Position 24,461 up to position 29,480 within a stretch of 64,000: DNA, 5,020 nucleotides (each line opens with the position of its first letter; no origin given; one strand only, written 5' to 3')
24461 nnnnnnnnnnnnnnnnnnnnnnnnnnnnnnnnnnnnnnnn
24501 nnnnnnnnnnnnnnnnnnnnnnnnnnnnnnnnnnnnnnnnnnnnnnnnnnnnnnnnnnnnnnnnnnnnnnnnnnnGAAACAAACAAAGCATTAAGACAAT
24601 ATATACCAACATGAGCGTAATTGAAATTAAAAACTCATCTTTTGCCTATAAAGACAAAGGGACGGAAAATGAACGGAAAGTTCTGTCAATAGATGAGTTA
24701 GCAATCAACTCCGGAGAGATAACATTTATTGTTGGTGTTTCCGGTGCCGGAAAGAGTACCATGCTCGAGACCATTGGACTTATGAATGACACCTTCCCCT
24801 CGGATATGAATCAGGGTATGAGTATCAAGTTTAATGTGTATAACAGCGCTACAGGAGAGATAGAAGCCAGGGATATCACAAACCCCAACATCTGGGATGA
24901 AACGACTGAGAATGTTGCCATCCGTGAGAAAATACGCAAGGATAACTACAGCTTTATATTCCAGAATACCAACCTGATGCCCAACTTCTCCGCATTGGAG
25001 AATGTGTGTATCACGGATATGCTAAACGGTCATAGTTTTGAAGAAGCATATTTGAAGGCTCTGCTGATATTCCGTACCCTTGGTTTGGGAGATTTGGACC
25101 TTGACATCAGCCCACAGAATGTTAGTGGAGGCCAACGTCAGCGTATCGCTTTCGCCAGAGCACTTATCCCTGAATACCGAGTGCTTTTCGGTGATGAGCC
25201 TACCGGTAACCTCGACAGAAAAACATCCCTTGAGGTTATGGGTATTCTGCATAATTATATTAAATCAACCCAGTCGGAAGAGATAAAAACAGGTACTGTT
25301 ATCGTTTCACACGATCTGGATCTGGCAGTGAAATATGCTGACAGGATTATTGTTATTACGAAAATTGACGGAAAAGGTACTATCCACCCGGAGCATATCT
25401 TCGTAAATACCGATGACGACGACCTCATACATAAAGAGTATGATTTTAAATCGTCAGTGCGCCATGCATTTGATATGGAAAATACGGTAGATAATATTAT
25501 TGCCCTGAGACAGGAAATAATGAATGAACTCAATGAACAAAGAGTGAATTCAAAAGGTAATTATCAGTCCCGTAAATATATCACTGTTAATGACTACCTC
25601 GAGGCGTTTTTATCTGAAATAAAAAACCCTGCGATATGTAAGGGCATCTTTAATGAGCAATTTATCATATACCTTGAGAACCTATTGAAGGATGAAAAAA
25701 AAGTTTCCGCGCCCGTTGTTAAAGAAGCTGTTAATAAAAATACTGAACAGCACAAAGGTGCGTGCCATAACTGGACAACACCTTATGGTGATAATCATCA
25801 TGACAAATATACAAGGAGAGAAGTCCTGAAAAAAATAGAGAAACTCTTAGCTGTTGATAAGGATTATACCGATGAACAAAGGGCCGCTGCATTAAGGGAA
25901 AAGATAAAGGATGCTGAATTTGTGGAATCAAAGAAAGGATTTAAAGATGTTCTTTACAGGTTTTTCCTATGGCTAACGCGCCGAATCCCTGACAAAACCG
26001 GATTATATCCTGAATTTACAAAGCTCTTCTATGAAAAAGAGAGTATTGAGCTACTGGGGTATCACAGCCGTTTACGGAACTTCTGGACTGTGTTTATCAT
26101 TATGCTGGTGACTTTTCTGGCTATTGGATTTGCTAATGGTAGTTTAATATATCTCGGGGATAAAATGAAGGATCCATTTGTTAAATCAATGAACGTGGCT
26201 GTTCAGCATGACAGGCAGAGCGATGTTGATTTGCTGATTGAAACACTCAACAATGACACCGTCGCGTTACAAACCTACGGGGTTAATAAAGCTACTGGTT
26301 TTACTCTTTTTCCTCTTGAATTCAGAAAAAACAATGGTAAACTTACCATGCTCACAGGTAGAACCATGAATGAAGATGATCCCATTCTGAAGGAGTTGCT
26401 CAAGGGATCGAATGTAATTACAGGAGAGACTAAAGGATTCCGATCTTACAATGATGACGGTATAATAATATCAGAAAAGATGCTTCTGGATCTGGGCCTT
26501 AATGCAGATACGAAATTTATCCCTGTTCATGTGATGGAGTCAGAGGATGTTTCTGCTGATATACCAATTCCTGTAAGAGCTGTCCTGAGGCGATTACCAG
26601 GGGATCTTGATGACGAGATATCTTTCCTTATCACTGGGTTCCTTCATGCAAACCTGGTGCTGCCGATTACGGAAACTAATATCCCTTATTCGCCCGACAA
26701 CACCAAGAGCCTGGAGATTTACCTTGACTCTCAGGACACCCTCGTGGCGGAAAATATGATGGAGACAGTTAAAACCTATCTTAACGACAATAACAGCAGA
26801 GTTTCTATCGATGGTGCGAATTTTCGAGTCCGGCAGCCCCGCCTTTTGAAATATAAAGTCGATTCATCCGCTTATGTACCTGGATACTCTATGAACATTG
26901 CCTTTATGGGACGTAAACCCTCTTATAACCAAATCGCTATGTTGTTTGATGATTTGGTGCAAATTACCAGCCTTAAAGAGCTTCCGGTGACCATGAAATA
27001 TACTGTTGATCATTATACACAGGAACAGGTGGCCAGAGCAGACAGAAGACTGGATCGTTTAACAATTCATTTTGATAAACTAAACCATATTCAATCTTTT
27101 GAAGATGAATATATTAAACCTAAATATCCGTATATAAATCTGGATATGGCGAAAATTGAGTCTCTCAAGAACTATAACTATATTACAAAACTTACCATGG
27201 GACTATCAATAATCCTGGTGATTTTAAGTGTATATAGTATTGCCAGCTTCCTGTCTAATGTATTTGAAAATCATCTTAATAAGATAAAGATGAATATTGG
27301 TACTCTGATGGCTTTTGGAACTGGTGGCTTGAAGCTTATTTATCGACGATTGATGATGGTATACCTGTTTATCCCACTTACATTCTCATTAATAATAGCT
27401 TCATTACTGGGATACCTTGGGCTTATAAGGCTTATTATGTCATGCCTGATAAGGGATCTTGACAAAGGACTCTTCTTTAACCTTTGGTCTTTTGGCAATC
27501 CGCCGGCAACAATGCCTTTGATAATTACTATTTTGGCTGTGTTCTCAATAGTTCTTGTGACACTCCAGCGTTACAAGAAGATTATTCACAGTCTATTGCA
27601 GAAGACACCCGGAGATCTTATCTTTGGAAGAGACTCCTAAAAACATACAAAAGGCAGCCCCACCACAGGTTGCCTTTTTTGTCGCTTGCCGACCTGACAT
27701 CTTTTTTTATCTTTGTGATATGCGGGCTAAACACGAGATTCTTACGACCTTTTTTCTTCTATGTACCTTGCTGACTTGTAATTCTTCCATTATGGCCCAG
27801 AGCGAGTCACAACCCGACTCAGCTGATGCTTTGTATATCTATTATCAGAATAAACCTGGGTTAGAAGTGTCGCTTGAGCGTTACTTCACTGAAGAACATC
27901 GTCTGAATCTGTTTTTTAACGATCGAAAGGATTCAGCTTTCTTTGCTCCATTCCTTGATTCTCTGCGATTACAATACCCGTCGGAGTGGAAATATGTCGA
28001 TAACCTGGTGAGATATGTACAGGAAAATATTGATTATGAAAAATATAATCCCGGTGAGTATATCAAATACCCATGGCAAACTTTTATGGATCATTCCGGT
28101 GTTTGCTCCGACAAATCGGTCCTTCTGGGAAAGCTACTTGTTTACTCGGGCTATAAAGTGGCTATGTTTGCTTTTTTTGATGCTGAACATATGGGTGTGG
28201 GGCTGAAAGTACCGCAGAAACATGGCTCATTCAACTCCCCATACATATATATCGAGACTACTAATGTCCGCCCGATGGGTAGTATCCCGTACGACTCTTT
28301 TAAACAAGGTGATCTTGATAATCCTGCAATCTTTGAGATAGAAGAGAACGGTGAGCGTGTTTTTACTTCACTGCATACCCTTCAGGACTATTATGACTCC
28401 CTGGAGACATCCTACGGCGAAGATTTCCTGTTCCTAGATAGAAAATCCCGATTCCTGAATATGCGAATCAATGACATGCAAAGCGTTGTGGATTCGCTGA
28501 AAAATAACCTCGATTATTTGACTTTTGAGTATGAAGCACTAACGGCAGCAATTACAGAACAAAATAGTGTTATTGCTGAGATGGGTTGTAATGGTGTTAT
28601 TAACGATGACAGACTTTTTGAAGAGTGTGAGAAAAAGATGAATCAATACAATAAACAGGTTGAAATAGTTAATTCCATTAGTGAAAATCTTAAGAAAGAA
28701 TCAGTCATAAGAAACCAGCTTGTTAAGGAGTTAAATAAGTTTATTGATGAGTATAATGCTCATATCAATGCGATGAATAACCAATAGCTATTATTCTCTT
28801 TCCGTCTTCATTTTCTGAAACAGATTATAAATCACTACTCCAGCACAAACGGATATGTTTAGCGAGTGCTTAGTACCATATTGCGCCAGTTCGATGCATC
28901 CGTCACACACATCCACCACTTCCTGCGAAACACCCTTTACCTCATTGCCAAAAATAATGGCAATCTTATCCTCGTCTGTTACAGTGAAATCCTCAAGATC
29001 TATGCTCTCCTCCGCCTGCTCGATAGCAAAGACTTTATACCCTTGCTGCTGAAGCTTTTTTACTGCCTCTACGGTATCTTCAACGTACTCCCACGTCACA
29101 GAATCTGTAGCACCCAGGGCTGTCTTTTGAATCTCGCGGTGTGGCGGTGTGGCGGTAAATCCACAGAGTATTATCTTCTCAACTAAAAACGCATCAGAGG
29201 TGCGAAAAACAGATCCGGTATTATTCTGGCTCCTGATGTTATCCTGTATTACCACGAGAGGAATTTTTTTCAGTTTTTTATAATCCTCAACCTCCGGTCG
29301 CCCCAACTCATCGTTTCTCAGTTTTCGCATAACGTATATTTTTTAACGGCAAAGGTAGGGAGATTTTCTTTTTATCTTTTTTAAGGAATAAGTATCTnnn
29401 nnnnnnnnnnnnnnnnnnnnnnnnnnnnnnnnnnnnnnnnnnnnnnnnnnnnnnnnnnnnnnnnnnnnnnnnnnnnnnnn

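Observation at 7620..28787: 21-kb same-strand envelope locus (giant T9SS adhesin, OM barrels, vWA protein, MacB-type ABC fusion, TGase-like protease) that fits no named system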

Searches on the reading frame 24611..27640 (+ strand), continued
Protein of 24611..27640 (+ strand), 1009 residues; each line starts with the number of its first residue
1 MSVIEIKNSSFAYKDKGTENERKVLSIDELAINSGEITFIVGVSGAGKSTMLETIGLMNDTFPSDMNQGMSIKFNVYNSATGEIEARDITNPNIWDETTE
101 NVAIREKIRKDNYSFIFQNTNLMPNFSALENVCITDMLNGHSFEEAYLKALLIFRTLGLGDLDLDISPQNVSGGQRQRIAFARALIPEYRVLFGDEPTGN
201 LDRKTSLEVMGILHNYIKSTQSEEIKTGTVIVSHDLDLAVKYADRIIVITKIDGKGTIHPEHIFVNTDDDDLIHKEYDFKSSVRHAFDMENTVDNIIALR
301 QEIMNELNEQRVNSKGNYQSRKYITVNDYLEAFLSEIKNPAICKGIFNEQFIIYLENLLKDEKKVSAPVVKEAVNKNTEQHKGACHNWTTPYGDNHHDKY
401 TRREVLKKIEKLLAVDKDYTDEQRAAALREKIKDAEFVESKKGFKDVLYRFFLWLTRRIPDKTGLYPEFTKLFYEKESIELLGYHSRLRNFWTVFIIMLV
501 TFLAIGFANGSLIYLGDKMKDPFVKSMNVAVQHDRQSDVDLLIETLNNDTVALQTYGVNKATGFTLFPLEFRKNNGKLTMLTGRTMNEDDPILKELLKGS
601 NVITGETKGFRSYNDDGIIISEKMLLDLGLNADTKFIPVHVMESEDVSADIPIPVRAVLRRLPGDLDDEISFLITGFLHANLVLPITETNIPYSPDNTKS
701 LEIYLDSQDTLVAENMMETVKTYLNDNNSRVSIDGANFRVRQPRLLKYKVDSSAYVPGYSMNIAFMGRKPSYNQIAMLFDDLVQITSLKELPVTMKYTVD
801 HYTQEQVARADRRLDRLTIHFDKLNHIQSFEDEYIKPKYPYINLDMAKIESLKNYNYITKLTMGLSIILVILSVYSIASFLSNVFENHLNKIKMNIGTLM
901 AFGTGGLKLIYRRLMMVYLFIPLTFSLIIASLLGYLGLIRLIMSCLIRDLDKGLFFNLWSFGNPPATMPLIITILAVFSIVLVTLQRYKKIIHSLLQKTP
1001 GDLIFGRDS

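Call 91: find_encoding_contigs(protein=P0009, flank=10000, max_places=1)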
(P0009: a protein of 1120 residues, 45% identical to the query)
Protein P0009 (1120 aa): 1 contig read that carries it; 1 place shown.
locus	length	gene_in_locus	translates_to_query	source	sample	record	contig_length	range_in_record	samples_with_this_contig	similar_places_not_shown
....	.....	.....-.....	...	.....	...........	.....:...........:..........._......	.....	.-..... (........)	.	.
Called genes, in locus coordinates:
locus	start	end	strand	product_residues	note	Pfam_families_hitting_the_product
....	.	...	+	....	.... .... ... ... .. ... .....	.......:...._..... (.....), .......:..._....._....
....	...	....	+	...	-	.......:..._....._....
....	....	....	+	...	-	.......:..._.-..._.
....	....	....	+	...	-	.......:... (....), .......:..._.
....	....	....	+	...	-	-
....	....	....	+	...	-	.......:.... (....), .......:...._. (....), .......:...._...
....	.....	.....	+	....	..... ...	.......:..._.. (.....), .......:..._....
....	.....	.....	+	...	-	?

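Call 92: find_encoding_contigs(protein=P0010, flank=10000, max_places=1)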
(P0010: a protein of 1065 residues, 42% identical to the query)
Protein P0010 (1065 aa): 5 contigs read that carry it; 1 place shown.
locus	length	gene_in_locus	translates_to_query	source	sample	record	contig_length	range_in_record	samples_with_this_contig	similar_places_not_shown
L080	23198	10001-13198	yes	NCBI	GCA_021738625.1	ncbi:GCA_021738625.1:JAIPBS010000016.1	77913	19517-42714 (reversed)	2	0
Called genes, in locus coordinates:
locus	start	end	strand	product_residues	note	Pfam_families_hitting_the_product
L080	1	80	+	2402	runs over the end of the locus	PF13229:Beta_helix, PF18962:Por_Secre_tail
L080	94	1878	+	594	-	PF18962:Por_Secre_tail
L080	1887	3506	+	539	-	-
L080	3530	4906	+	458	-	PF00801:PKD (weak), PF18911:PKD_4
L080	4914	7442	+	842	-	-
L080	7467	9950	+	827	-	PF17643:TssR (weak), PF20782:TssR_VWA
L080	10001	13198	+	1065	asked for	PF00005:ABC_tran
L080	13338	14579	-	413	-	-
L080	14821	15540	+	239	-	-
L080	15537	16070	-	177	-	PF00588:SpoU_methylase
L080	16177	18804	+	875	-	PF01624:MutS_I, PF05188:MutS_II, PF05192:MutS_III, PF05190:MutS_IV, PF00488:MutS_V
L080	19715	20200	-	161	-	PF13505:OMP_b-brl, PF13568:OMP_b-brl_2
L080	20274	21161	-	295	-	PF00892:EamA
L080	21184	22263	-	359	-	PF01636:APH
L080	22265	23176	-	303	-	PF00483:NTP_transferase, PF12804:NTP_transf_3 (weak)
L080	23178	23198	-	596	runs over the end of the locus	PF00474:SSF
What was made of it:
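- Checked: Homologues hit Pfam Beta_helix (calls 91, 92).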

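Call 93: find_encoding_contigs(protein=P0012, flank=10000, max_places=1)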
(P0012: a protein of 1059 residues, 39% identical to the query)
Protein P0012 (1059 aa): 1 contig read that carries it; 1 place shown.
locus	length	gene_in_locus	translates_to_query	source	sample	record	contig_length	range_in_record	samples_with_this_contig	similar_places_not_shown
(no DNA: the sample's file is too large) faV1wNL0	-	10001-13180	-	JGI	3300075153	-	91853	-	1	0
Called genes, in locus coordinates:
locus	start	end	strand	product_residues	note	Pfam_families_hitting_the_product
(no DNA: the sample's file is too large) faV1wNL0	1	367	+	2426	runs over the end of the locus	PF18962:Por_Secre_tail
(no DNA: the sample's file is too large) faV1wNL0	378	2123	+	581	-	PF18962:Por_Secre_tail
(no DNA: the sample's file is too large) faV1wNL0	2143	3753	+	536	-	PF13568:OMP_b-brl_2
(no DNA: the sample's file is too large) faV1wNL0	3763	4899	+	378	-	PF18911:PKD_4, PF00801:PKD (weak)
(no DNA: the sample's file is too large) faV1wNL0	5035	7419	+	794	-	-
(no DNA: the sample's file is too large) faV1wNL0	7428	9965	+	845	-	PF17643:TssR (faint), PF20782:TssR_VWA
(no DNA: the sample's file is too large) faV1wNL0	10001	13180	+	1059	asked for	PF00005:ABC_tran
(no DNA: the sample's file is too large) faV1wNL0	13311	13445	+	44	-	-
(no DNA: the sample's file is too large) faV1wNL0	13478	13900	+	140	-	PF04993:TfoX_N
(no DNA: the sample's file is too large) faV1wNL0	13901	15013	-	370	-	-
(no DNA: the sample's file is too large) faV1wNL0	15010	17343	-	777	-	PF17900:Peptidase_M1_N, PF01433:Peptidase_M1, PF18962:Por_Secre_tail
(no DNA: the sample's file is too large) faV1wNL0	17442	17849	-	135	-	PF13366:PDDEXK_3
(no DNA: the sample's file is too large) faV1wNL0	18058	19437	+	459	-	PF25917:BSH_RND, PF25984:BSH_YknX (weak), PF25881:HH_YBHG, PF25876:HH_MFP_RND, PF25893:HH_CzcB, PF25990:Beta-barrel_YknX (weak), PF26002:Beta-barrel_AprE (weak), PF25989:YknX_C, +5 more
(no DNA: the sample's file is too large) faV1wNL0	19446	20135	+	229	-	PF00814:TsaD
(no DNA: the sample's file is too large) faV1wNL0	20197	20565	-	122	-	PF00403:HMA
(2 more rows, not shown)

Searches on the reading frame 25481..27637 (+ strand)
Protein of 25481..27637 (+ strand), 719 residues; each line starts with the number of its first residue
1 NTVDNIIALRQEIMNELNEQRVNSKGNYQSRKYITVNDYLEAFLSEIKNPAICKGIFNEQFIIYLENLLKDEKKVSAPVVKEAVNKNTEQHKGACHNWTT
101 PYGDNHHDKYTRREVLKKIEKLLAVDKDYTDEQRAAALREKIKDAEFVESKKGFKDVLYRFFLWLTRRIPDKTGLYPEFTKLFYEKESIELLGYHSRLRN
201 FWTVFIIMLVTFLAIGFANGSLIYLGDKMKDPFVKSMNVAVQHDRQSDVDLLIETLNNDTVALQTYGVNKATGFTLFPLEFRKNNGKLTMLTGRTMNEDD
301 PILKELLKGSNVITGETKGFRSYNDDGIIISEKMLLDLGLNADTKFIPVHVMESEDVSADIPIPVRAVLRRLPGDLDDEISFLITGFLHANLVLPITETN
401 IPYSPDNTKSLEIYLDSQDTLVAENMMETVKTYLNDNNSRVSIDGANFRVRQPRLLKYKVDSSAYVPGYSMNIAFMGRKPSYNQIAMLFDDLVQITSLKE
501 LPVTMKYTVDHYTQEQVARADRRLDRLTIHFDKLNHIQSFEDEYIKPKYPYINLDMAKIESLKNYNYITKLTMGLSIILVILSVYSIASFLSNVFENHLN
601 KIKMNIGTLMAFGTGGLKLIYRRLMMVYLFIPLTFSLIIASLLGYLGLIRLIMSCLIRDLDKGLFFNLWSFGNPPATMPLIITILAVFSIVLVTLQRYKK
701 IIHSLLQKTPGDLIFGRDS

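Call 88: search_protein_representatives(protein=window:25481-27637:+)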
Query: 719 residues. Proteins with E-value up to 0.001 (for the whole library): 678; up to 1e-10: 533; up to 1e-30: 140. The best 150 are listed.
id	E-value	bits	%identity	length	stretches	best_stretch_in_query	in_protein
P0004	6.1e-277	936.8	60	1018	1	5-719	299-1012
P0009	3.7e-176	603.8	47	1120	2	59-718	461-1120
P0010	3.8e-144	498.0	44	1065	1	146-718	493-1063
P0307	6.0e-105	368.4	37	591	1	164-718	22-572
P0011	3.8e-100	352.6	39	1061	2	21-457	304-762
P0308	9.3e-97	341.4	37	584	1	178-717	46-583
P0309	4.7e-75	269.6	36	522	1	176-718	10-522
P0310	2.9e-64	234.0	36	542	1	175-717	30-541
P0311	3.8e-64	233.6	36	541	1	175-718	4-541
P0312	1.3e-63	231.8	34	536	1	160-718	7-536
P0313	1.5e-62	228.3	36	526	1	175-717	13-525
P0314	3.2e-62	227.2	32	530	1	172-717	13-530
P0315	1.8e-61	224.8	35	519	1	176-717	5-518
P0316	3.0e-61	224.0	34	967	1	161-718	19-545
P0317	5.8e-61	223.1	34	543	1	175-717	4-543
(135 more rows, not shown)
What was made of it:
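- The permease family is small and specific: 678 clusters at 50% identity among 1.84 billion representatives (call 88).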

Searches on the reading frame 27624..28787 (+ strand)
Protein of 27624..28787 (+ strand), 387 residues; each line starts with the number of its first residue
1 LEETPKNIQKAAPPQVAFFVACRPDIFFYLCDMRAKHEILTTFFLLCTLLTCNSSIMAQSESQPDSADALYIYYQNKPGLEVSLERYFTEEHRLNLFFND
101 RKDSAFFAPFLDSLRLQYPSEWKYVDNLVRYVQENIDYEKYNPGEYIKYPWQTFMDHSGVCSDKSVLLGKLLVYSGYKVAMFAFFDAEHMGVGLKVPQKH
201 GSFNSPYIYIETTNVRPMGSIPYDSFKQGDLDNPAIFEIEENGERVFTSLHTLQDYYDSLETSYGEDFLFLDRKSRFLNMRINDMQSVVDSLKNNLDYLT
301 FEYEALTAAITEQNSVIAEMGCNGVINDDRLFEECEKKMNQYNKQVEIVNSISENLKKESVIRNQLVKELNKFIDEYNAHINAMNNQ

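Call 3: search_protein_families(library=pfam, proteins=[window:27624-28787:+], max_evalue=0.01)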
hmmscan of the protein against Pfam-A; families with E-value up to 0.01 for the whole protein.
window:27624-28787:+ (387 aa): 2 families
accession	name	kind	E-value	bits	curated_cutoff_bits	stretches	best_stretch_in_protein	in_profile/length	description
PF04473.18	DUF553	-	0.00031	20.7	20.5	1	115-182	9-85/140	Transglutaminase-like domain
PF01841.26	Transglut_core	-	0.0069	17.1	23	0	123-171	16-64/108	Transglutaminase-like superfamily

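Call 4: search_protein_families(library=ncbifam, proteins=[window:27624-28787:+], max_evalue=0.01)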
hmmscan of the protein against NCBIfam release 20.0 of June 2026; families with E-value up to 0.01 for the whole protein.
window:27624-28787:+ (387 aa): 1 family
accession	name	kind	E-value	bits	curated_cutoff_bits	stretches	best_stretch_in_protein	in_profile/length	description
TIGR04527.1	mycoplas_twoTM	subfamily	0.0012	18.6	125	1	276-386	64-168/248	MG_279/MG_280 family protein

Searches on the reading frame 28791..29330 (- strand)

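Call 6: search_protein_families(library=pfam, proteins=[window:28791-29330:-], max_evalue=0.001)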
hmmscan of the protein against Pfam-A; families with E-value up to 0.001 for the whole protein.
window:28791-29330:- (179 aa): 1 family
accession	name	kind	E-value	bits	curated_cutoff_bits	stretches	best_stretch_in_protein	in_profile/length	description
PF00588.24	SpoU_methylase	-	6.9e-35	120.7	29.7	1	25-168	2-142/142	SpoU rRNA Methylase family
